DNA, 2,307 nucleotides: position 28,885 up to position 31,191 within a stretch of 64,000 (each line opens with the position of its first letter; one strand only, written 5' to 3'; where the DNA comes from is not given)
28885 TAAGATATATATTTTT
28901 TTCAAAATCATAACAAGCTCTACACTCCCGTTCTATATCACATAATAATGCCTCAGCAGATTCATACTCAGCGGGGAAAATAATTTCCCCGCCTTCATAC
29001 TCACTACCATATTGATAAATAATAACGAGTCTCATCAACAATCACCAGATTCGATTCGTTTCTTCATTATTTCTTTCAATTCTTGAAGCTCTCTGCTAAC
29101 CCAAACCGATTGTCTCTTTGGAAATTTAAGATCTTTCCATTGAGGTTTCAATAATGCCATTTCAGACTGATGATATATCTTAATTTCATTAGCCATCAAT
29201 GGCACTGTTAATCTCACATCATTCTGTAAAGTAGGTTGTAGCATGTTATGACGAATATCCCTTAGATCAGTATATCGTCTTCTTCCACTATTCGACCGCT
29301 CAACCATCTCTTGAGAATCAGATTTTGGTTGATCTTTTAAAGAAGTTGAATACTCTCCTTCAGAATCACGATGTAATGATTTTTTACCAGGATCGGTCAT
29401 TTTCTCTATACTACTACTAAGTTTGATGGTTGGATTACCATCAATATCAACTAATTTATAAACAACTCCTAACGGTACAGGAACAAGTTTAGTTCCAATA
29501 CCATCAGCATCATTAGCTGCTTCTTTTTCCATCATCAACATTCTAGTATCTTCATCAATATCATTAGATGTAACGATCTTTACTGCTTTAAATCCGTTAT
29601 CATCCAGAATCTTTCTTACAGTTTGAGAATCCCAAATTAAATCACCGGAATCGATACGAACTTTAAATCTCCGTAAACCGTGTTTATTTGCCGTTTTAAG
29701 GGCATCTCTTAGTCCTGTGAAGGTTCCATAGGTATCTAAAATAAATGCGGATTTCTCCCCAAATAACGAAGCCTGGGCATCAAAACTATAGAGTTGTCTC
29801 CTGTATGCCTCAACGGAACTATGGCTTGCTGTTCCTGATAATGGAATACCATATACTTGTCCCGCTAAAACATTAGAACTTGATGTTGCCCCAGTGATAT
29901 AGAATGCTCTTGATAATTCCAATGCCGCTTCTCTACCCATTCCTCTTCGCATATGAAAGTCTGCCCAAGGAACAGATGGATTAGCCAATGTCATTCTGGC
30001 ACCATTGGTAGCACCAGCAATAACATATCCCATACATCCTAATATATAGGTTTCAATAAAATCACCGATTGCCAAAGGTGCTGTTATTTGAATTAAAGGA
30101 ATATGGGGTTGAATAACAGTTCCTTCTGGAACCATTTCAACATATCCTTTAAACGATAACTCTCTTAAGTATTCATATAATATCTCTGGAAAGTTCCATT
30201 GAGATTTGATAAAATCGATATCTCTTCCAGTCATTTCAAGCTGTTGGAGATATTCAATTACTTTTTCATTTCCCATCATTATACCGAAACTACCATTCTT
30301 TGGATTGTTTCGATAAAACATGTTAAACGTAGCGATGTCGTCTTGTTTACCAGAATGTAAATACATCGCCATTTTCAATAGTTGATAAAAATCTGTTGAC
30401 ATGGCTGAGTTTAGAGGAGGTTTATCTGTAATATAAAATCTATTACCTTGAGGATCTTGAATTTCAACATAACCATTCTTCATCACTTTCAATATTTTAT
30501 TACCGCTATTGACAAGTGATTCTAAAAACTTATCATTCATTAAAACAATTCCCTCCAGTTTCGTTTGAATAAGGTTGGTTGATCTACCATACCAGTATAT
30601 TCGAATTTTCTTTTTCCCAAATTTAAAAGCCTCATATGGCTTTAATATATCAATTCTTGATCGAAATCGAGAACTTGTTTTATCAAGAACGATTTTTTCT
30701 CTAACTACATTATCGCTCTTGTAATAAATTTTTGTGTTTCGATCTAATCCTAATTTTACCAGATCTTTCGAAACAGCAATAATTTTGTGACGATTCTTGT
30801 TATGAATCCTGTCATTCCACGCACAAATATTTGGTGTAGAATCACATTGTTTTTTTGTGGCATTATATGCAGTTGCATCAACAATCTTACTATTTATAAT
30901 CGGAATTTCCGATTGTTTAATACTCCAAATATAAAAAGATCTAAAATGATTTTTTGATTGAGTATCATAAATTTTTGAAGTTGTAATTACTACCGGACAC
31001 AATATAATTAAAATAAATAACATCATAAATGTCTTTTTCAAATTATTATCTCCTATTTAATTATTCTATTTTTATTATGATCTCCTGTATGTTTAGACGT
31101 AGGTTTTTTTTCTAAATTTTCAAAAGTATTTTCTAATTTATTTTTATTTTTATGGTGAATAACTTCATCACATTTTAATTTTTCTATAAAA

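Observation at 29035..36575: Phage-encoded NAD+ salvage route (PncA, NA/Nam phosphoribosyltransferase, NadE), with a macro domain and a phosphatase-like gene nearby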

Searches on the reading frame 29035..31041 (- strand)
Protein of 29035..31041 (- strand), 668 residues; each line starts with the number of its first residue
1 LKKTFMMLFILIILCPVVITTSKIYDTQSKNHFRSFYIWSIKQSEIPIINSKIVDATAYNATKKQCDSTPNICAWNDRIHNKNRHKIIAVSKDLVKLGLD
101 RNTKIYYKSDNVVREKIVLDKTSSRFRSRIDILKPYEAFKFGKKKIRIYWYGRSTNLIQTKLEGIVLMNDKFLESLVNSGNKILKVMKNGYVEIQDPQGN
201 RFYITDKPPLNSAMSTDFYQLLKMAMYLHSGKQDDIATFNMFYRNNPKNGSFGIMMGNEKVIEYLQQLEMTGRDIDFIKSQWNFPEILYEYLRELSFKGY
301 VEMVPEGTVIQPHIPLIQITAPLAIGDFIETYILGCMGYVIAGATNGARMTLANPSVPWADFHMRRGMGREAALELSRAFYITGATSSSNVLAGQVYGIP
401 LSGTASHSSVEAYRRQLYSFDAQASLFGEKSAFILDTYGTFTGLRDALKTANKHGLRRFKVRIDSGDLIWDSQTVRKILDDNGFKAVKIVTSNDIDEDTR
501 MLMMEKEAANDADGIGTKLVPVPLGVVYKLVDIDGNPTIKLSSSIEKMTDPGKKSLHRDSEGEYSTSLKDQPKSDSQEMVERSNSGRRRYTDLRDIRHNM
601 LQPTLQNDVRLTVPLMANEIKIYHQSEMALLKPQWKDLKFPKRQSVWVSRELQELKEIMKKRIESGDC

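Call 4: search_protein_families(library=pfam, proteins=[window:29035-31041:-], max_evalue=0.01)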
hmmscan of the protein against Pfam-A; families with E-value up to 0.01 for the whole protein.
window:29035-31041:- (668 aa): 2 families
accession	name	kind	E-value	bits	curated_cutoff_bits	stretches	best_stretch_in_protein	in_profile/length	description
PF17767.7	NAPRTase_N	-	9.6e-24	84.5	32.6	1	214-335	1-122/125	Nicotinate phosphoribosyltransferase (NAPRTase) N-terminal domain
PF17956.6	NAPRTase_C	-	0.0096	16.8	23.3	0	579-656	33-111/111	Nicotinate phosphoribosyltransferase C-terminal domain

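Call 5: search_protein_families(library=ncbifam, proteins=[window:29035-31041:-], max_evalue=0.01)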
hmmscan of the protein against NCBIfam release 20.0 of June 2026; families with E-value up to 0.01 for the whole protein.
window:29035-31041:- (668 aa): 11 families
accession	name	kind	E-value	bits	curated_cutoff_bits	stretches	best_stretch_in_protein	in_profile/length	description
NF006695.0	PRK09243.1-2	equivalog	2.1e-99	333.4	469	1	211-664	5-476/480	nicotinate phosphoribosyltransferase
TIGR01513.1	NAPRTase_put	equivalog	1.6e-96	324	297.4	1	214-651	2-451/452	nicotinate phosphoribosyltransferase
NF009131.0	PRK12484.1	equivalog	2.3e-91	306.8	330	1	211-665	5-446/455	nicotinate phosphoribosyltransferase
NF006696.0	PRK09243.1-3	equivalog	7.3e-91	305.1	503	1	210-664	10-448/451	nicotinate phosphoribosyltransferase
NF006694.0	PRK09243.1-1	equivalog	4.2e-81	273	663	1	213-660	8-473/485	nicotinate phosphoribosyltransferase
NF006697.0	PRK09243.1-4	equivalog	3e-71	240.5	776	1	213-656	10-470/488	nicotinate phosphoribosyltransferase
NF006698.0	PRK09243.1-5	equivalog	1.8e-61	208.3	531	1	211-565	14-364/440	nicotinate phosphoribosyltransferase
NF006415.0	PRK08662.1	equivalog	6.6e-18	64.6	243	1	300-580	71-348/381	nicotinate phosphoribosyltransferase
NF003704.0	PRK05321.1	subfamily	1.8e-12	47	379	2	357-553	165-379/398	nicotinate phosphoribosyltransferase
TIGR01514.1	NAPRTase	equivalog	2.2e-09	36.9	269.55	1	351-549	162-382/399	nicotinate phosphoribosyltransferase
NF005529.0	PRK07188.1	equivalog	2.5e-07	29.9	378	1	474-542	274-342/358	nicotinate phosphoribosyltransferase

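Call 11: find_homologous_proteins(query=window:29035-31041:-, max_evalue=0.00001)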
Query window:29035-31041:- (668 aa): 839 proteins with E <= 0.00001 among 8000 candidates; the best 120 are listed.
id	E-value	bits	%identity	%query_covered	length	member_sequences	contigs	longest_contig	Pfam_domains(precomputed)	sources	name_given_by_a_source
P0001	0.0e+0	1509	100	99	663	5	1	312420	PF17767.8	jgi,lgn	-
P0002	0.0e+0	1215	81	97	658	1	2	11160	PF17767.8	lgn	-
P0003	0.0e+0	1151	78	96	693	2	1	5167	PF17767.8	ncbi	-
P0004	0.0e+0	1057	71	96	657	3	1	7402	PF17767.8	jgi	-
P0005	0.0e+0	1036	71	96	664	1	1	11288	PF17767.8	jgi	jgi:nicotinate phosphoribosyltransferase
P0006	1.1e-154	535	42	99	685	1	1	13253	PF17767.8,PF17956.7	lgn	-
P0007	1.2e-149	518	41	96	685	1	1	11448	PF17767.8,PF17956.7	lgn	-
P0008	3.6e-149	517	42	95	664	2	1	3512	PF17767.8,PF17956.7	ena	-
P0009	1.3e-147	511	43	93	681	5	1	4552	PF17767.8,PF17956.7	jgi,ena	-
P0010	8.7e-143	495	41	93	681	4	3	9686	PF17767.8,PF17956.7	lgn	-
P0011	8.0e-131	456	44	78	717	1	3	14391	PF17767.8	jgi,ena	-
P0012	1.0e-114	403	49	59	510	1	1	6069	PF04095.23,PF17767.8,PF17956.7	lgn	-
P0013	4.9e-114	400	42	73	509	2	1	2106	PF04095.23,PF17767.8,PF17956.7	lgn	-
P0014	2.0e-113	398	44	73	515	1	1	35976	PF04095.23,PF17767.8,PF17956.7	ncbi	ncbi:MAG: nicotinate phosphoribosyltransferase [Candidatus Aenigmatarchaeota archaeon]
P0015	7.6e-113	397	42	74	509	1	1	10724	PF04095.23,PF17767.8,PF17956.7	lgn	-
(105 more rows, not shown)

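Call 12: find_encoding_contigs(protein=P0001, flank=10000, max_places=4)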
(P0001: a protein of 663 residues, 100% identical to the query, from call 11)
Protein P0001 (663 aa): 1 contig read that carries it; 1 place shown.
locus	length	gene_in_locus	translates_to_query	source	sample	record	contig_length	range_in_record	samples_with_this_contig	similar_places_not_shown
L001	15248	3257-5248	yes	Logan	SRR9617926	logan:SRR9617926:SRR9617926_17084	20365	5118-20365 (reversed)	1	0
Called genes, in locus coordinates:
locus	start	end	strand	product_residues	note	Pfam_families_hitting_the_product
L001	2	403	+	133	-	?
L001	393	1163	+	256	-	PF02540:NAD_synthase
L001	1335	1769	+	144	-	-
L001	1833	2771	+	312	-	PF01145:Band_7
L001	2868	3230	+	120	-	PF07463:NUMOD4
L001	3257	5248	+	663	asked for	PF17767:NAPRTase_N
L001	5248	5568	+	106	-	-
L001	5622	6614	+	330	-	PF13353:Fer4_12 (faint), PF04055:Radical_SAM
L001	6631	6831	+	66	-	-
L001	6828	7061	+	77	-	-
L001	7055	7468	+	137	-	-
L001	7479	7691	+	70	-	-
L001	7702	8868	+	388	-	PF01467:CTP_transf_like, PF01121:CoaE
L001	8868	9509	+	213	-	-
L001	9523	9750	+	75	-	-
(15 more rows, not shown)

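Call 13: find_related_loci(query=window:29035-31041:-, collection=viral_contigs, flank=10000)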
Query window:29035-31041:- (668 aa) in viral_contigs; peptide patterns used: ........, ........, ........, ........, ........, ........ (x = any residue, [..] = any of these).
17 stretches matched a pattern, but none encodes a relative of the query by tblastn (E <= 1e-3).

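Call 30: find_encoding_contigs(protein=P0006, flank=10000, max_places=3)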
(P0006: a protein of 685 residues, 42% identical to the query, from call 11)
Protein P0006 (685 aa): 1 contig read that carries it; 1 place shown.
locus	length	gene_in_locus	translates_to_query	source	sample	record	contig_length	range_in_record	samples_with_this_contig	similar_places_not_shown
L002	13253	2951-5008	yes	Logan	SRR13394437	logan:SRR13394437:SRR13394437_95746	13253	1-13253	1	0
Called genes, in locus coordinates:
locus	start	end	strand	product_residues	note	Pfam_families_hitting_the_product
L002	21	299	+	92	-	-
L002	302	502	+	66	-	-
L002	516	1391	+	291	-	PF02540:NAD_synthase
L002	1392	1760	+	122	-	-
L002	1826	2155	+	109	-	-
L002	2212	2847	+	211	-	-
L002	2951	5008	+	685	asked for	PF17767:NAPRTase_N, PF17956:NAPRTase_C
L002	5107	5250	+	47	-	-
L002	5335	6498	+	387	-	PF01467:CTP_transf_like, PF01121:CoaE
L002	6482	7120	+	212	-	-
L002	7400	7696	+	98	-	-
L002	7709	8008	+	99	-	-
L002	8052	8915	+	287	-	-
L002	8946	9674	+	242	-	-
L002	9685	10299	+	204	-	-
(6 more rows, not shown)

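Call 31: find_encoding_contigs(protein=P0011, flank=10000, max_places=3)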
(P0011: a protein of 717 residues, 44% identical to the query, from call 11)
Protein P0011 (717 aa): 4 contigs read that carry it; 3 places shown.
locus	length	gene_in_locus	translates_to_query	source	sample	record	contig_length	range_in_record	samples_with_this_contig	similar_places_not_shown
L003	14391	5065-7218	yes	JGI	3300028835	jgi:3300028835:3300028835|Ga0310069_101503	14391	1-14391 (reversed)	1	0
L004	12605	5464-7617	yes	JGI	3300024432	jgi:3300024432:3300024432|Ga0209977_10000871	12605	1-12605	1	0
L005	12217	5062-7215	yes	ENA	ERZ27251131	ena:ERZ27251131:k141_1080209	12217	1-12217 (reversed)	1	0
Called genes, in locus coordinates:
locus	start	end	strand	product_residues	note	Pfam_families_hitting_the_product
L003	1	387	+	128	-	?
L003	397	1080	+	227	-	-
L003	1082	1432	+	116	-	-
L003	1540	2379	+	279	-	PF04055:Radical_SAM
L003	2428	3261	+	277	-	PF02540:NAD_synthase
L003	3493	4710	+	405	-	PF01145:Band_7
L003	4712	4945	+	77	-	-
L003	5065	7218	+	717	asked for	PF17767:NAPRTase_N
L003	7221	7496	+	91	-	-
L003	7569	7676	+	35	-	-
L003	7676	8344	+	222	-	-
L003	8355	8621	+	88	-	-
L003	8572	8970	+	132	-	-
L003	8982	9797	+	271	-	-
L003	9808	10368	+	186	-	PF07463:NUMOD4, PF13392:HNH_3 (faint)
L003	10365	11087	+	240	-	-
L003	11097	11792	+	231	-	-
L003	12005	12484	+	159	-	-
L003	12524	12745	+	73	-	-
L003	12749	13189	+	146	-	-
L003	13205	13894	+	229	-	-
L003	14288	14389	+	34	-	?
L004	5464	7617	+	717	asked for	PF17767:NAPRTase_N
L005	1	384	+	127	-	?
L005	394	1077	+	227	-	-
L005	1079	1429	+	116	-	-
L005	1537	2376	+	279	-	PF04055:Radical_SAM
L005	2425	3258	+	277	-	PF02540:NAD_synthase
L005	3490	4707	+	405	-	PF01145:Band_7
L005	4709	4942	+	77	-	-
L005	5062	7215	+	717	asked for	PF17767:NAPRTase_N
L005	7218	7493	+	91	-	-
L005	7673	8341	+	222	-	-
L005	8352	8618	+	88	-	-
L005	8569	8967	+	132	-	-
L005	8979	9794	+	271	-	-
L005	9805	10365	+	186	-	PF07463:NUMOD4, PF13392:HNH_3 (faint)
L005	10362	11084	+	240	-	-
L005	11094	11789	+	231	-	-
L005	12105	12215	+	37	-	?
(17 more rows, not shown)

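Call 36: search_solved_structures(query=window:29035-31041:-, max_evalue=0.001, show_alignments=1)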
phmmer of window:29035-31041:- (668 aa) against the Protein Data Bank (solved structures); distinct sequences matched with E-value up to 0.001: 4.
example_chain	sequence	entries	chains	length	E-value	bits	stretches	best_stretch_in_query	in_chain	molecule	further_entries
2f7f_A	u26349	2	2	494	5.8e-65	223.4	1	213-650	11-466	nicotinate phosphoribosyltransferase, putative | NICOTINATE PHOSPHORIBOSYLTRANSFERASE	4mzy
4yub_A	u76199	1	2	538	4.5e-48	167.6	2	214-414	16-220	Nicotinate phosphoribosyltransferase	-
2i14_A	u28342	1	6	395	1.3e-13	53.8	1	302-564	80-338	Nicotinate-nucleotide pyrophosphorylase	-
1ytd_A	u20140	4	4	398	1.9e-09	40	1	303-541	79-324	nicotinate phosphoribosyltransferase from Thermoplasma acidophilum | Nicotinate Phosphoribosyltransferase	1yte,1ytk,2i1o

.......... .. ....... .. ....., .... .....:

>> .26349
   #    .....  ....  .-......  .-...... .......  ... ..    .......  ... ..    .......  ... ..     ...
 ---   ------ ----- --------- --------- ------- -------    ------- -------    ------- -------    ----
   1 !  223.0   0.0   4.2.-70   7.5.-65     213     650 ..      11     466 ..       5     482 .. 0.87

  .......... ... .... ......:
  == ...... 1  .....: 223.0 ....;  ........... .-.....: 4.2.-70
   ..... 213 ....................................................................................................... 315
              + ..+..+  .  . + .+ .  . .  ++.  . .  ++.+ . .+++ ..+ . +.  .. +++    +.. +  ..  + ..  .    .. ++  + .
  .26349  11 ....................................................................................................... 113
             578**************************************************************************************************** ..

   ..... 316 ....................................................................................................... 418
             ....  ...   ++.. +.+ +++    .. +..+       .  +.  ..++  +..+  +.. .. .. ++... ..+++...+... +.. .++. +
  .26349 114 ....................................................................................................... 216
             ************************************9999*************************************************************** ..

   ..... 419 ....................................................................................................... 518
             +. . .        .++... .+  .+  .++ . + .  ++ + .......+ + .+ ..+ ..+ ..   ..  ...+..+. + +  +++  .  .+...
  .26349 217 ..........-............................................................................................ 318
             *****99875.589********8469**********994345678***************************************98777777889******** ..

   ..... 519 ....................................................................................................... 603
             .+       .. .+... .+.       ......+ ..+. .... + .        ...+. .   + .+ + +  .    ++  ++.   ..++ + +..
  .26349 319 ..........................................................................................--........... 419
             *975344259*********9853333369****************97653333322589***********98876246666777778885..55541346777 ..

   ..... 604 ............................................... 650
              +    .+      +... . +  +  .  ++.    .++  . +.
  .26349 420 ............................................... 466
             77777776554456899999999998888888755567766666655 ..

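Call 37: search_protein_families(library=pfam, proteins=[P0006, P0011], max_evalue=0.1)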
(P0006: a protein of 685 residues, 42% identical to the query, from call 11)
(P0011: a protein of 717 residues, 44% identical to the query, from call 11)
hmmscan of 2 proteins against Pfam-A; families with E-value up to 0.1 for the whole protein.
P0006 (685 aa): 2 families
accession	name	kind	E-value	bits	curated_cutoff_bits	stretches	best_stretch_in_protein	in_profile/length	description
PF17767.7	NAPRTase_N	-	2.3e-22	80.1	32.6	1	223-348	1-123/125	Nicotinate phosphoribosyltransferase (NAPRTase) N-terminal domain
PF17956.6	NAPRTase_C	-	6.9e-12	46.3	23.3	1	565-672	2-111/111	Nicotinate phosphoribosyltransferase C-terminal domain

P0011 (717 aa): 1 family
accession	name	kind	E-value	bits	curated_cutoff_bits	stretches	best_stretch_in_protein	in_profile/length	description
PF17767.7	NAPRTase_N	-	1.3e-25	90.6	32.6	1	230-352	1-124/125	Nicotinate phosphoribosyltransferase (NAPRTase) N-terminal domain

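Call 40: search_dna_similar(query=window:29035-31041:-, collection=phages, mode=protein, max_rows=30)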
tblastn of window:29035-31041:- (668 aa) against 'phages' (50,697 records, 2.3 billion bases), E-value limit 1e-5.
Records with a match: 24; places in all: 24; records where one place covers at least 80% of the query: 0.
Best place of each record, by identity: <60% 24.
By first word of the organism name: Bacteriophage 15; Listeria 4; Bacillus 2; Enterococcus 1; Staphylococcus 1; uncultured 1.
By host as written in the record: - 16; Listeria monocytogenes 4; Bacillus megaterium str. ATCC 43725 2; Enterococcus faecalis 1; Staphylococcus aureus 1.
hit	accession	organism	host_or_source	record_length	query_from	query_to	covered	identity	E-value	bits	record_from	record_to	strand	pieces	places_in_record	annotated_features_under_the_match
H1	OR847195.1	Listeria phage LM 4-11-1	Listeria monocytogenes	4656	208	664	68%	33.5%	4e-60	224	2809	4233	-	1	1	record has no annotation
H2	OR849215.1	Listeria phage LM 4-14-1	Listeria monocytogenes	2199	214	649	65%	34.2%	3e-65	233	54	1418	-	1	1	record has no annotation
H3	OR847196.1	Listeria phage LM 4-11-1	Listeria monocytogenes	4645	214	649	65%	34.2%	4e-63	233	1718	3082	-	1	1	record has no annotation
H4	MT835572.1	Bacteriophage sp.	human fecal samples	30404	211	666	68%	31.0%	3e-58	219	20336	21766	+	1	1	record has no annotation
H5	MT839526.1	Bacteriophage sp.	human fecal samples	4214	204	662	69%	30.4%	2e-57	216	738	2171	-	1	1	record has no annotation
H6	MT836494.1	Bacteriophage sp.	human fecal samples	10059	211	656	67%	30.6%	9e-56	211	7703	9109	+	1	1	record has no annotation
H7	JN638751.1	Bacillus phage G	Bacillus megaterium str. ATCC 43725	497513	211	607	59%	33.9%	7e-57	215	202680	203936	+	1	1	277: gp277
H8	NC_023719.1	Bacillus phage G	Bacillus megaterium str. ATCC 43725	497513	211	607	59%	33.9%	7e-57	215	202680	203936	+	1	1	277: gp277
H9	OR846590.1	Enterococcus phage Efs 1-1-1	Enterococcus faecalis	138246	214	577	54%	36.8%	2e-61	229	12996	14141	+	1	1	record has no annotation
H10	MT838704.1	Bacteriophage sp.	human fecal samples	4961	211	659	67%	29.4%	1e-55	211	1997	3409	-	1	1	record has no annotation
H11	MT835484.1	Bacteriophage sp.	human fecal samples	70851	211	558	52%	37.8%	2e-60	225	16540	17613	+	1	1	record has no annotation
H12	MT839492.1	Bacteriophage sp.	human fecal samples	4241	211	656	67%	29.2%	8e-52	199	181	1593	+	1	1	record has no annotation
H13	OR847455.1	Listeria phage LM 4-11-1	Listeria monocytogenes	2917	270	649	57%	34.2%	4e-50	193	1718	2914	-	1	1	record has no annotation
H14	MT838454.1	Bacteriophage sp.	human fecal samples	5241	213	628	62%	31.1%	1e-45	180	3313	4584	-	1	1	record has no annotation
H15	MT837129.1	Bacteriophage sp.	human fecal samples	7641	203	568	55%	33.3%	5e-43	173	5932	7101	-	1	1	record has no annotation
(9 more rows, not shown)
